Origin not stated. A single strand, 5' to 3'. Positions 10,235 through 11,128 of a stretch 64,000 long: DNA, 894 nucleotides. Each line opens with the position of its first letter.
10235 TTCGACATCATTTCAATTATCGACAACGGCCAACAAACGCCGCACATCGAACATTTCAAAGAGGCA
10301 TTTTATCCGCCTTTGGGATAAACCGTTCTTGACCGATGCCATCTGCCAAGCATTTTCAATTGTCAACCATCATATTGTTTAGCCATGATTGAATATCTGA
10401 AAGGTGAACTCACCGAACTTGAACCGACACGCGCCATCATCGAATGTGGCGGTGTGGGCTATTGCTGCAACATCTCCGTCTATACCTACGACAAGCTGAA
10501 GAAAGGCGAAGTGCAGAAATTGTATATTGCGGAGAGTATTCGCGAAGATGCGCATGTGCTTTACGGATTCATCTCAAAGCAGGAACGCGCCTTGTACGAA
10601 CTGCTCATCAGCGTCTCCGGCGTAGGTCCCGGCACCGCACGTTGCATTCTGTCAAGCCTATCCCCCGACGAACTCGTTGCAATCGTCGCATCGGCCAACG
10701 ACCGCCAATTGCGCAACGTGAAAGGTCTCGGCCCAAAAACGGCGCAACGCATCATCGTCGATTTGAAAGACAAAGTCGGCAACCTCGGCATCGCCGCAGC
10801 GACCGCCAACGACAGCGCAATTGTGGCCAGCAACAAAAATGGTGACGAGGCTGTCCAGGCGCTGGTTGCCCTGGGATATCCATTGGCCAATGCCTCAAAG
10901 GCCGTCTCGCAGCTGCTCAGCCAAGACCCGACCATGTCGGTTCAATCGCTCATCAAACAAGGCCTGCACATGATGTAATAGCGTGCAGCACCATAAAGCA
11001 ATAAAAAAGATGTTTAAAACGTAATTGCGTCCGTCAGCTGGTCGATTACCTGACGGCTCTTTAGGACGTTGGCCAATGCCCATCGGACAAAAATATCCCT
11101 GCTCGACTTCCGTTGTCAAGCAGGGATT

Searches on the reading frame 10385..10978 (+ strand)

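Call 28: search_protein_families(library=pfam, proteins=[window:10385-10978:+], max_evalue=0.001)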
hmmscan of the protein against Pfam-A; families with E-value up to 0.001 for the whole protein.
window:10385-10978:+ (197 aa): 6 families
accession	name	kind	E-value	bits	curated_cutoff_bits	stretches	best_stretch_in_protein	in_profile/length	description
PF01330.27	RuvA_N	-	1.8e-21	76.4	23.6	1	1-61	1-61/61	RuvA N terminal domain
PF14520.12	HHH_5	-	2.9e-14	53.7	27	1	72-129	2-57/57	Helix-hairpin-helix domain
PF07499.19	RuvA_C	-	6.8e-12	46.1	24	1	154-194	4-43/47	RuvA, C-terminal domain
PF00633.29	HHH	-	1.6e-09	37.5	24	1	68-90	7-29/30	Helix-hairpin-helix motif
PF12836.13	HHH_3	-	0.00017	22.1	27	0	104-124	11-31/65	Helix-hairpin-helix motif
PF12826.13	HHH_2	-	0.00097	19.7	27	0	67-92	30-55/64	Helix-hairpin-helix motif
